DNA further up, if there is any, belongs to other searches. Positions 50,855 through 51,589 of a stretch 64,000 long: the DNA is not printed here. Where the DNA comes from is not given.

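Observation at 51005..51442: Orphan flgB homolog without flgC/fliE or any other flagellar gene nearby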

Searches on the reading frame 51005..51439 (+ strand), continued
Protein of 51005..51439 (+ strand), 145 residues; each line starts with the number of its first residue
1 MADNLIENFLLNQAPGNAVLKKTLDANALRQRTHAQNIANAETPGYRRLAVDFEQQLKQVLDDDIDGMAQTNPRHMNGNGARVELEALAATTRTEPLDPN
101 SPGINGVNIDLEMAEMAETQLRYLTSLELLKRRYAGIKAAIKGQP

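Call 63: search_solved_structures(query=A1, max_evalue=0.01, show_alignments=2)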
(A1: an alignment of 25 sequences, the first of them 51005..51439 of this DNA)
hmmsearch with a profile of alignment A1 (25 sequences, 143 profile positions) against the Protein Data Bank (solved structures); distinct sequences matched with E-value up to 0.01: 7.
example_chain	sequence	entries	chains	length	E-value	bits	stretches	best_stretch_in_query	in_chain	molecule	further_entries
12du_R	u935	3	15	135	1.3e-20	77.6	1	21-138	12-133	Flagellar basal body rod protein FlgB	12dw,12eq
7bin_Q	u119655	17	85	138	2.1e-20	76.9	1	21-141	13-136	Flagellar basal body rod protein FlgB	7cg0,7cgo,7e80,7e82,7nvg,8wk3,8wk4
8z5s_b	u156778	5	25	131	2.9e-19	73.2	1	32-142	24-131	Flagellar basal body rod protein FlgB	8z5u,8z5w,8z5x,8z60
8z5u_A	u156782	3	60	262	8e-06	29.6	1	20-67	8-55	Flagellar basal-body rod protein FlgG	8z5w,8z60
5wrh_A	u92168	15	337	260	9.4e-05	26.2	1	21-67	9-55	Flagellar basal-body rod protein FlgG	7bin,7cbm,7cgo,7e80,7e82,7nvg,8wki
6jzr_A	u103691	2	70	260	0.00012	25.9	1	21-67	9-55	Flagellar basal-body rod protein FlgG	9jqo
9yee_Ba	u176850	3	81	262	0.00014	25.6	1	20-71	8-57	Flagellar basal-body rod protein FlgG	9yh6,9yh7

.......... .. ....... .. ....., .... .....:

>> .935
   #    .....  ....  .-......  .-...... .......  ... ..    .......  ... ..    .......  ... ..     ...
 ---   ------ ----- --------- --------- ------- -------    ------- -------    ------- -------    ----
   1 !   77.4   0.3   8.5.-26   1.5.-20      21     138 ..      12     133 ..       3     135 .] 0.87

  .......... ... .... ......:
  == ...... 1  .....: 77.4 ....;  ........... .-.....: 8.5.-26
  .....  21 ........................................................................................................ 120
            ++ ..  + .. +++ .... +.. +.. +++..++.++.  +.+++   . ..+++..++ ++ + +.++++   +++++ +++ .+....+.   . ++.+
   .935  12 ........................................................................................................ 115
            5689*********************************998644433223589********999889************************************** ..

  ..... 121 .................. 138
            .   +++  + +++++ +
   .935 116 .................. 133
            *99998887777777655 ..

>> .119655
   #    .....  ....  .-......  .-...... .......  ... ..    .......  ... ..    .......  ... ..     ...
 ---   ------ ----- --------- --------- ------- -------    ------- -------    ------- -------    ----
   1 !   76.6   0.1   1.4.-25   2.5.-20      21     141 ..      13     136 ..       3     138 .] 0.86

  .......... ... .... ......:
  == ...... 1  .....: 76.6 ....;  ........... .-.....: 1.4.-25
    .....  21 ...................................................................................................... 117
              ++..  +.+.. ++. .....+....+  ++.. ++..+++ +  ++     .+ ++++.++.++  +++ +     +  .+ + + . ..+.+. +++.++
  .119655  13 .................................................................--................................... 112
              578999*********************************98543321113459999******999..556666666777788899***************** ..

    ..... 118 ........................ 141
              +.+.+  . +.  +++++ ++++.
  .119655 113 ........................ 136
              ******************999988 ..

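Call 66: predict_structure(alignment_id=A1)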
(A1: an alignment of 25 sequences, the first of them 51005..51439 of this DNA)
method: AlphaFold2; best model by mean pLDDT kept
length: 145 residues; sequences in the alignment: 25
mean_pLDDT: 72.0   pTM: 0.58
mean pLDDT of the five models: 72.0, 71.6, 71.4, 70.7, 70.2
residues with pLDDT >= 90: 2; 70-90: 90; 50-70: 36; < 50: 17
segments of 3 or more residues with pLDDT < 50: 66-82
pLDDT, mean of each block of 10 residues (from residue 1): 57 65 84 88 81 75 53 44 58 75 76 89 86 79 66
secondary structure, 60 per line:
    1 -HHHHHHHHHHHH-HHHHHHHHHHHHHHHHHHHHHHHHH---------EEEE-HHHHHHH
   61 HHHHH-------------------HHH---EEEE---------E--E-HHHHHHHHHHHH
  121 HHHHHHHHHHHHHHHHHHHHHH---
elements in order: H2-13 H15-39 E49-52 H54-65 E91-94 H109-142

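Call 68: fold_search(model_id=the predicted structure, library=pdb)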
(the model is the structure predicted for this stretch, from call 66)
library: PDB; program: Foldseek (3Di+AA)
matches with E <= 10: 120; with E <= 0.001: 12
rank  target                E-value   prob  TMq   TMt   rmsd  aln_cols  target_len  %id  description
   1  8wkq_T                1.1e-04  1.00  0.56  0.63   8.2       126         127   28  Cryo-EM structure of the MS ring (C1) with export apparatus and proximal rod within the flagellar motor-hook complex i (released 2024-09-04)
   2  8wkq_S                1.4e-04  1.00  0.55  0.63   9.1       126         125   29  Cryo-EM structure of the MS ring (C1) with export apparatus and proximal rod within the flagellar motor-hook complex i (released 2024-09-04)
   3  7cg0_o                1.8e-04  1.00  0.54  0.69   4.2       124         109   27  Cryo-EM structure of the flagellar proximal rod with FliF peptides from Salmonella (released 2021-04-28)
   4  8wkq_R                2.4e-04  1.00  0.56  0.66   8.5       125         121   26  Cryo-EM structure of the MS ring (C1) with export apparatus and proximal rod within the flagellar motor-hook complex i (released 2024-09-04)
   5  8wkq_U                2.5e-04  1.00  0.53  0.62   8.2       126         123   28  Cryo-EM structure of the MS ring (C1) with export apparatus and proximal rod within the flagellar motor-hook complex i (released 2024-09-04)
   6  7cg0_n                4.8e-04  1.00  0.58  0.76   3.0       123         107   25  Cryo-EM structure of the flagellar proximal rod with FliF peptides from Salmonella (released 2021-04-28)
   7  8wk3_T                5.7e-04  1.00  0.56  0.72   5.4       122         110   27  Cryo-EM structure of the proximal rod-export apparatus and FlgF within the motor-hook complex in the CW state (released 2024-09-04)
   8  8wkq_Q                5.7e-04  1.00  0.54  0.58  10.9       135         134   26  Cryo-EM structure of the MS ring (C1) with export apparatus and proximal rod within the flagellar motor-hook complex i (released 2024-09-04)
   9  7bin_Q                6.1e-04  1.00  0.55  0.59  10.5       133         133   26  Salmonella export gate and rod refined in focussed C1 map (released 2021-05-05)
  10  7cg0_l                6.8e-04  1.00  0.57  0.76   3.7       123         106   25  Cryo-EM structure of the flagellar proximal rod with FliF peptides from Salmonella (released 2021-04-28)
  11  7bin_S                7.6e-04  1.00  0.56  0.65   9.1       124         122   26  Salmonella export gate and rod refined in focussed C1 map (released 2021-05-05)
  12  8wk3_R                8.6e-04  1.00  0.57  0.74   2.8       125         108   26  Cryo-EM structure of the proximal rod-export apparatus and FlgF within the motor-hook complex in the CW state (released 2024-09-04)
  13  7bin_R                1.1e-03  1.00  0.56  0.67   9.3       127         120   27  Salmonella export gate and rod refined in focussed C1 map (released 2021-05-05)
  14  8wk3_U                1.2e-03  1.00  0.54  0.72   3.4       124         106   26  Cryo-EM structure of the proximal rod-export apparatus and FlgF within the motor-hook complex in the CW state (released 2024-09-04)
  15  8wk3_Q                1.3e-03  1.00  0.56  0.67   7.0       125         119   26  Cryo-EM structure of the proximal rod-export apparatus and FlgF within the motor-hook complex in the CW state (released 2024-09-04)
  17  7bin_U                2.2e-03  1.00  0.56  0.67   7.9       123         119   28  Salmonella export gate and rod refined in focussed C1 map (released 2021-05-05)
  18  8z5s_c                2.4e-03  1.00  0.56  0.74   4.4       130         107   23  Cryo-EM structure of the proximal rod-export apparatus of the polar flagellar motor (released 2025-10-22)
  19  8z5s_b                3.4e-03  1.00  0.57  0.74   4.1       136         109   23  Cryo-EM structure of the proximal rod-export apparatus of the polar flagellar motor (released 2025-10-22)
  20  8z5s_e                4.3e-03  1.00  0.56  0.73   4.3       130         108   24  Cryo-EM structure of the proximal rod-export apparatus of the polar flagellar motor (released 2025-10-22)
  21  7bin_T                5.8e-03  1.00  0.55  0.73   6.8       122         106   25  Salmonella export gate and rod refined in focussed C1 map (released 2021-05-05)
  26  7bin_W                6.5e-02  0.99  0.52  0.57   7.6       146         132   16  Salmonella export gate and rod refined in focussed C1 map (released 2021-05-05)
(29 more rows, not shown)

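Call 71: search_protein_representatives(protein=P0210)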
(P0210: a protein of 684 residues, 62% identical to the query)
Query: 684 residues. Proteins with E-value up to 0.001 (for the whole library): 13322; up to 1e-10: 8678; up to 1e-30: 3677. The best 150 are listed.
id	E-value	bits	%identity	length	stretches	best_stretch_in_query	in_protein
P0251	6.5e-207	705.4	49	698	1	2-681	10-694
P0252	2.0e-193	660.9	50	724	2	336-680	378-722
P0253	5.6e-193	659.4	46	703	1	5-683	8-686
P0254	2.1e-192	657.5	47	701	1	8-674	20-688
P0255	6.8e-192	655.8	46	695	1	6-679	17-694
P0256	1.8e-188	644.5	48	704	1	7-680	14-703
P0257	2.0e-188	644.3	45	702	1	1-681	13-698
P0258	3.0e-188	643.7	47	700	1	6-680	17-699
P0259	4.9e-188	643.1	46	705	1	3-682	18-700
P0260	4.9e-188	643.0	45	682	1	8-680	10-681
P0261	2.3e-184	630.9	46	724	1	7-682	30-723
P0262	9.5e-184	628.9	45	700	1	5-681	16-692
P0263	6.0e-183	626.2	45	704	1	11-683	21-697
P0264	6.2e-181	619.6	45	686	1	4-680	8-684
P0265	2.2e-180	617.7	47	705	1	9-683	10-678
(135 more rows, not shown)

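Call 72: list_cluster_members(proteins=[P0251, P0252, P0253, P0254, P0255, P0256, P0257, P0258, P0259, P0260])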
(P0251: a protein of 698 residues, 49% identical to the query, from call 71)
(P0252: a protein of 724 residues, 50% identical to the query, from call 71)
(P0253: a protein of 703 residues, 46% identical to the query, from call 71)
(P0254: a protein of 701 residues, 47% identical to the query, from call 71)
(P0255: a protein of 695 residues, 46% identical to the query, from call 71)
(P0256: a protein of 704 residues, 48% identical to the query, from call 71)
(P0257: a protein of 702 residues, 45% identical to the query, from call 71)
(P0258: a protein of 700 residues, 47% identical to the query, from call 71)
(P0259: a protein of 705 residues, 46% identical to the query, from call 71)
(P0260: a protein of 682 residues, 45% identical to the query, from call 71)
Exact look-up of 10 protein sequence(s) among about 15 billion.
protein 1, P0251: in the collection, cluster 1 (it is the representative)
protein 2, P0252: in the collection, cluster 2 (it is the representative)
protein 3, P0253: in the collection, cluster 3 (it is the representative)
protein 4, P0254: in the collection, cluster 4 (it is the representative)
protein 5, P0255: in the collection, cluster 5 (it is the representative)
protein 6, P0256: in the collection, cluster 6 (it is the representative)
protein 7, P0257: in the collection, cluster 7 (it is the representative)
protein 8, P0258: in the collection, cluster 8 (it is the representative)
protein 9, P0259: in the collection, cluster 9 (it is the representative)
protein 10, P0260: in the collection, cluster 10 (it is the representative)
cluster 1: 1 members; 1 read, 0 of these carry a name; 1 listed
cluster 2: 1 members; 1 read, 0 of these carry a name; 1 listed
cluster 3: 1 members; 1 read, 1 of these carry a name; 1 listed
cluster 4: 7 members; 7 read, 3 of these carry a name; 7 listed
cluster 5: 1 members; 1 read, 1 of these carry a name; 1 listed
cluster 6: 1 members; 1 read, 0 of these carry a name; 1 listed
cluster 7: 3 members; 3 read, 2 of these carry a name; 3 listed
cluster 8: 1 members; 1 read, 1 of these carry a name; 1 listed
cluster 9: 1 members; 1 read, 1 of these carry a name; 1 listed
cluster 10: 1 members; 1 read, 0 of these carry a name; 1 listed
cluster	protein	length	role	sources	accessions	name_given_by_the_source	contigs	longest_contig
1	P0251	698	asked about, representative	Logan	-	-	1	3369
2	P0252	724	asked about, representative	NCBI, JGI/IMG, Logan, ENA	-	-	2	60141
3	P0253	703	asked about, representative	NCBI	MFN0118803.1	MAG: flagellar biosynthesis protein FlhA [Elusimicrobiota bacterium]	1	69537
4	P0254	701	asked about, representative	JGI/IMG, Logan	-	flagellar biosynthesis protein FlhA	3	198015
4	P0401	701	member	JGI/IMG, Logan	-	flagellar biosynthesis protein FlhA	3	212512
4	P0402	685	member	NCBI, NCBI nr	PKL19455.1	MAG: flagellar biosynthesis protein FlhA [Spirochaetae bacterium HGW-Spirochaetae-5]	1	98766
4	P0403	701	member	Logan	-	-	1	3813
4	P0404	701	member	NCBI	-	-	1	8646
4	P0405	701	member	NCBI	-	-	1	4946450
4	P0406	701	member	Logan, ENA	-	-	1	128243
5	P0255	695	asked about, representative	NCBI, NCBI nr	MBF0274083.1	MAG: flagellar biosynthesis protein FlhA [Nitrospinae bacterium] | flagellar biosynthesis protein FlhA [Nitrospinota bacterium]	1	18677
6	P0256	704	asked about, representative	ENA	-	-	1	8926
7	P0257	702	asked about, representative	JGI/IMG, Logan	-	flagellar biosynthesis protein FlhA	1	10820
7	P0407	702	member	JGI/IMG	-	flagellar biosynthesis protein FlhA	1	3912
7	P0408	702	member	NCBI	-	-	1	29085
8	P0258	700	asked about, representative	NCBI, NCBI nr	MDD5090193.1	MAG: flagellar biosynthesis protein FlhA [Candidatus Wallbacteria bacterium] | flagellar biosynthesis protein FlhA [Candidatus Wallbacteria bacterium]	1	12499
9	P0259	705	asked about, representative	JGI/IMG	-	flagellar biosynthesis protein FlhA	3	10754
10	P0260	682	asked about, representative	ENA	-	-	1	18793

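Call 85: find_encoding_contigs(protein=P0202, flank=10000, max_places=3)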
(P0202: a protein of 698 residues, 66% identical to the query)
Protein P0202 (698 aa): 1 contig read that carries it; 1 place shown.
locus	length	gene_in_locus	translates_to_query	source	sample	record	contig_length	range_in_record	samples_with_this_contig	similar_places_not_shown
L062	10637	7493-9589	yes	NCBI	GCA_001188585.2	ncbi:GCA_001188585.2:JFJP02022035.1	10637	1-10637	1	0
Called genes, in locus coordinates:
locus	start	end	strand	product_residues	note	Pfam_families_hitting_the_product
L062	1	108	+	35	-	?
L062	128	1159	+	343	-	PF02154:FliM, PF01052:FliMN_C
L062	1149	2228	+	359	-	PF13690:CheX (weak), PF28396:SepQ_C (weak), PF01052:FliMN_C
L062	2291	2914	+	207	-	PF04347:FliO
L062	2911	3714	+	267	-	PF00813:FliP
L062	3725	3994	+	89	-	PF01313:Bac_export_3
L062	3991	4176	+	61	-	-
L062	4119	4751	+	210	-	PF01311:Bac_export_1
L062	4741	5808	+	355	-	PF01312:Bac_export_2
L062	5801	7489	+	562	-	PF01436:NHL (faint)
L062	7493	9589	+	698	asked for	PF00771:FHIPEP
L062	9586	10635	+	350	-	?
